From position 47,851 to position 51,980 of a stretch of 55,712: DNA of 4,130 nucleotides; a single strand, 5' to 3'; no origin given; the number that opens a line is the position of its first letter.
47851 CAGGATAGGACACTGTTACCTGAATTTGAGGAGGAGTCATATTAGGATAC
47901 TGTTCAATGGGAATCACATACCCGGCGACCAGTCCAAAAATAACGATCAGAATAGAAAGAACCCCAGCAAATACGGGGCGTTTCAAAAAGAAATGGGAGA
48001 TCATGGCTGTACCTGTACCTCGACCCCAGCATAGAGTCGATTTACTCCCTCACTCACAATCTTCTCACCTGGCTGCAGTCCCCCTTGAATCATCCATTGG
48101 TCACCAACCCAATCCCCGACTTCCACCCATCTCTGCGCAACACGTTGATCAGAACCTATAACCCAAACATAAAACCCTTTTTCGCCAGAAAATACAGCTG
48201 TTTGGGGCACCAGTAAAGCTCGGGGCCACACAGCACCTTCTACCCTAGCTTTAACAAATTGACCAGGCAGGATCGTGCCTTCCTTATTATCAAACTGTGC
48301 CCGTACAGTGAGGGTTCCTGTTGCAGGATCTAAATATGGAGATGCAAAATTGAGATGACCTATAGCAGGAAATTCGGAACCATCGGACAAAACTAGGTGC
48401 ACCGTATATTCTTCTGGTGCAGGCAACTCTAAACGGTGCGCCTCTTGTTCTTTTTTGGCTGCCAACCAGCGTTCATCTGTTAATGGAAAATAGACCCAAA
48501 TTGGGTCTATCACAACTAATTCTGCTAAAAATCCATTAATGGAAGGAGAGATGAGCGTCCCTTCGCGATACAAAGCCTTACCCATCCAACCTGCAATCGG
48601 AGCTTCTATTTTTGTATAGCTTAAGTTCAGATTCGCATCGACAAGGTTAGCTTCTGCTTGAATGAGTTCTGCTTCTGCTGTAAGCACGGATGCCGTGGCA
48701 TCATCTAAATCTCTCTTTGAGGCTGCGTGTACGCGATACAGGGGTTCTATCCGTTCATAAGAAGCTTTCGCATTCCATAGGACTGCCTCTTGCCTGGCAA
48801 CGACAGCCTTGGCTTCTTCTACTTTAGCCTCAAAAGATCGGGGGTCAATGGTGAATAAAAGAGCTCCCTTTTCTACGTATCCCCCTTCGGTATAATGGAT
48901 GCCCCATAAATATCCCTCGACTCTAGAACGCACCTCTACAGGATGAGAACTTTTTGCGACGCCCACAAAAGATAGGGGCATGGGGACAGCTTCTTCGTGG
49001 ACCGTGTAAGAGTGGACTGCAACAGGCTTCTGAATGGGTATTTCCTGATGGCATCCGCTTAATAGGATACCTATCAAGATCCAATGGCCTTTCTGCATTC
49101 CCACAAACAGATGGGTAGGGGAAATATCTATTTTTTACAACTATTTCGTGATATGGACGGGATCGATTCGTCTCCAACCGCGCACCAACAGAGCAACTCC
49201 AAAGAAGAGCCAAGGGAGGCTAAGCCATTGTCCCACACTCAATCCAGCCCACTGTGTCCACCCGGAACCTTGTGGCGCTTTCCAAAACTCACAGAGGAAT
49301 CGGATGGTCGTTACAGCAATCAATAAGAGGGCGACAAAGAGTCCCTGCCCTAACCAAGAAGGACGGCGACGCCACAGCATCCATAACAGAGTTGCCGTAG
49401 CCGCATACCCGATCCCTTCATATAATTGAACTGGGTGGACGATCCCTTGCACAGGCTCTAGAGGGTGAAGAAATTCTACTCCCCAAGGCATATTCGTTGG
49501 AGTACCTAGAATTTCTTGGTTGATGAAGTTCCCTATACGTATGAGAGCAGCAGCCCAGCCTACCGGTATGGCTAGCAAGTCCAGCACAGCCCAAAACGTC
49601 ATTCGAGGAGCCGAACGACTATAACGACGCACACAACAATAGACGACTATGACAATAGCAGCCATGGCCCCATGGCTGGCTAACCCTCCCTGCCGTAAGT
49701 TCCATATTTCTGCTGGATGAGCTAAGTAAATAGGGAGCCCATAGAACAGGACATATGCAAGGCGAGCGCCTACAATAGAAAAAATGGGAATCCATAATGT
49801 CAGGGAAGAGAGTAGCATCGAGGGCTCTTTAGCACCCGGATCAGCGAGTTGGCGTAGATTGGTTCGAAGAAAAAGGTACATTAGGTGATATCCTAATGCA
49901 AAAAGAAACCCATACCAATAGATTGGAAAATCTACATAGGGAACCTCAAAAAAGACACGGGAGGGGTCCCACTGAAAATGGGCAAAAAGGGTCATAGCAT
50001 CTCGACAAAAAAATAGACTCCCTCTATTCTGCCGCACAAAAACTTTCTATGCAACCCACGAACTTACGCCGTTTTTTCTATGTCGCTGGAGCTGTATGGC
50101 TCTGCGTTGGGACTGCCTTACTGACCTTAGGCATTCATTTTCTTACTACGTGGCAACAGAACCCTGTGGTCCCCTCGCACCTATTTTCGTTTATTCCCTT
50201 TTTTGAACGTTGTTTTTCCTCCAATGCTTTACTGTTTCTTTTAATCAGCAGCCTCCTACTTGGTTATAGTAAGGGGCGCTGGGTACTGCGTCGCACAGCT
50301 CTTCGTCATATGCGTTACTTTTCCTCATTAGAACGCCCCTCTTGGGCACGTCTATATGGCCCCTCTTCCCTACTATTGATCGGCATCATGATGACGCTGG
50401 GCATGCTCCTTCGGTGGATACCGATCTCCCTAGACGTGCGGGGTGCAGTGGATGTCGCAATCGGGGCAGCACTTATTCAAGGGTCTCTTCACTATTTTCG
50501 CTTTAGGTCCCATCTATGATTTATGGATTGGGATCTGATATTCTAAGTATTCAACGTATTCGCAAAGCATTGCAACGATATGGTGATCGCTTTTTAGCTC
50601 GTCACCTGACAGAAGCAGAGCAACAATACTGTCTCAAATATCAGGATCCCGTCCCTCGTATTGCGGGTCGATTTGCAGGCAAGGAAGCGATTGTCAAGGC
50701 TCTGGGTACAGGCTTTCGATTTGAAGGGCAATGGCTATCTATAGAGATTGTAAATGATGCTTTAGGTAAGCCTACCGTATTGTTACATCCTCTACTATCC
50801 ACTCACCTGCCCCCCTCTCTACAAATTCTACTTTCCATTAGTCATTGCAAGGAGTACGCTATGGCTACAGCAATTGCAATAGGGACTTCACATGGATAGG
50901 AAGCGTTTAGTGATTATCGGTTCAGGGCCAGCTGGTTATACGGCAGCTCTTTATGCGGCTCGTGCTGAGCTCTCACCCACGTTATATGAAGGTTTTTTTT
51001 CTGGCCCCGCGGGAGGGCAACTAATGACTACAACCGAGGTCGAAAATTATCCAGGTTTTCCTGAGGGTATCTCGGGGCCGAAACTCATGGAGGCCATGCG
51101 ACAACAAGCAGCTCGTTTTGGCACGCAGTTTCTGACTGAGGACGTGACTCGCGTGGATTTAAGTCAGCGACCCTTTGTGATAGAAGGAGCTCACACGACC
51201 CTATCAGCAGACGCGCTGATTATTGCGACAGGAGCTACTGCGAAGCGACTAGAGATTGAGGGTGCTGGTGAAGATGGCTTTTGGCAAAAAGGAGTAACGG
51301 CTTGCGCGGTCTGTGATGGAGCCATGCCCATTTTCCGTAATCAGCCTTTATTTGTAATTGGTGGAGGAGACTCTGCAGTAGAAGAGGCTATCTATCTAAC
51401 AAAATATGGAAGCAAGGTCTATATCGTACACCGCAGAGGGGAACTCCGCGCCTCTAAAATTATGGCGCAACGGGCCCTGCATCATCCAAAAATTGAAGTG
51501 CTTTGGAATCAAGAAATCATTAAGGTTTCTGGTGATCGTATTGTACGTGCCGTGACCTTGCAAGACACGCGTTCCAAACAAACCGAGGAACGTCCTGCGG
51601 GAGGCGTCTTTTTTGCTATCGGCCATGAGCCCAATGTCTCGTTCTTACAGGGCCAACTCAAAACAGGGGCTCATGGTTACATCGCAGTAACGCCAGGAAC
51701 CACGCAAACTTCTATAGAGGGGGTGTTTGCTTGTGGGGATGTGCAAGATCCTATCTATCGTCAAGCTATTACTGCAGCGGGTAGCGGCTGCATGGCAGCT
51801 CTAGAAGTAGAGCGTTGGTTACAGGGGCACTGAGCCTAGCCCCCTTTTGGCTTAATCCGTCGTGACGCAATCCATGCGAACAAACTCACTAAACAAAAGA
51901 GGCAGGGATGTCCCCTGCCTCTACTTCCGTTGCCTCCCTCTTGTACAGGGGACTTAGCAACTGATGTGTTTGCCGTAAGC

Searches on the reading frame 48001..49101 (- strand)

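Call 27: search_protein_families(library=pfam, proteins=[window:48001-49101:-], max_evalue=0.00001)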
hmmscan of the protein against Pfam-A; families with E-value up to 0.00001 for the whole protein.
window:48001-49101:- (366 aa): 2 families
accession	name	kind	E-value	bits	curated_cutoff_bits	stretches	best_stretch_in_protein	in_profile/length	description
PF16576.10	HlyD_D23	-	1.3e-10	41.4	30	1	55-283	20-214/214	Barrel-sandwich domain of CusB or HlyD membrane-fusion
PF13437.12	HlyD_3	-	1.6e-07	32.4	22.2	0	230-280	53-106/106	HlyD family secretion protein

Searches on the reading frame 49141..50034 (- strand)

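Call 27: search_protein_families(library=pfam, proteins=[window:49141-50034:-], max_evalue=0.00001)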
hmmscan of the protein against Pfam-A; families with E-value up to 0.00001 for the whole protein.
window:49141-50034:- (297 aa): 1 family
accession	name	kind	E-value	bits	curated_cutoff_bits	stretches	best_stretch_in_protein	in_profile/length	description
PF01790.23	LGT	-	2.3e-54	184.7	24.9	1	34-284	7-239/240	Prolipoprotein diacylglyceryl transferase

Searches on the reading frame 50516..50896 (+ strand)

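Call 76: search_protein_families(library=pfam, proteins=[window:50516-50896:+], max_evalue=0.00001)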
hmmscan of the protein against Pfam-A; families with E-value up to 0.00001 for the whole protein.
window:50516-50896:+ (127 aa): 1 family
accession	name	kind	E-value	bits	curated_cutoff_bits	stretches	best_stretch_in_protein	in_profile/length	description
PF01648.25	ACPS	-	7.3e-17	61.9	25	1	4-118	1-110/111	4'-phosphopantetheinyl transferase superfamily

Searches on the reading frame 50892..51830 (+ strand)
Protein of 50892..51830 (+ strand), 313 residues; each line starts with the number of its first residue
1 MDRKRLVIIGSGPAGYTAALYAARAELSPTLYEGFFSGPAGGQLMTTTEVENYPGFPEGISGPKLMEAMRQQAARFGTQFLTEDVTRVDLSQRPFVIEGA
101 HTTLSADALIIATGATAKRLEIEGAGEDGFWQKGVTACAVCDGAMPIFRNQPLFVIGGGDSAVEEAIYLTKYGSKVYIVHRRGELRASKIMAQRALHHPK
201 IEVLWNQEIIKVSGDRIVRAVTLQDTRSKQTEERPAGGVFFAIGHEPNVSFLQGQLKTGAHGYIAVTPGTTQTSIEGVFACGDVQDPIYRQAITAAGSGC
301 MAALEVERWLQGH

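Call 76: search_protein_families(library=pfam, proteins=[window:50892-51830:+], max_evalue=0.00001)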
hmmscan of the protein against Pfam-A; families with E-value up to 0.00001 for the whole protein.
window:50892-51830:+ (313 aa): 7 families
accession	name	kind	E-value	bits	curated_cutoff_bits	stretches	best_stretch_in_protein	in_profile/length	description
PF07992.20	Pyr_redox_2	-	5.3e-51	174.2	26.1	1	5-299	2-291/291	Pyridine nucleotide-disulphide oxidoreductase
PF13738.12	Pyr_redox_3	-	2.1e-26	93.3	30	1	81-282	100-305/305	Pyridine nucleotide-disulphide oxidoreductase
PF00070.33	Pyr_redox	-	6.4e-17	62.3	22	1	153-225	2-81/82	Pyridine nucleotide-disulphide oxidoreductase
PF01266.30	DAO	-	7.7e-08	32.7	27.9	0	61-120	147-208/353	FAD dependent oxidoreductase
PF03486.20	HI0933_like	-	1.1e-06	28.7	50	0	5-33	2-30/244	HI0933-like protein Rossmann domain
PF00890.30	FAD_binding_2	-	1.4e-06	28.2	20.4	0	6-31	2-27/414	FAD binding domain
PF12831.13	FAD_oxidored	-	3.6e-06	27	27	0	6-43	2-37/416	FAD dependent oxidoreductase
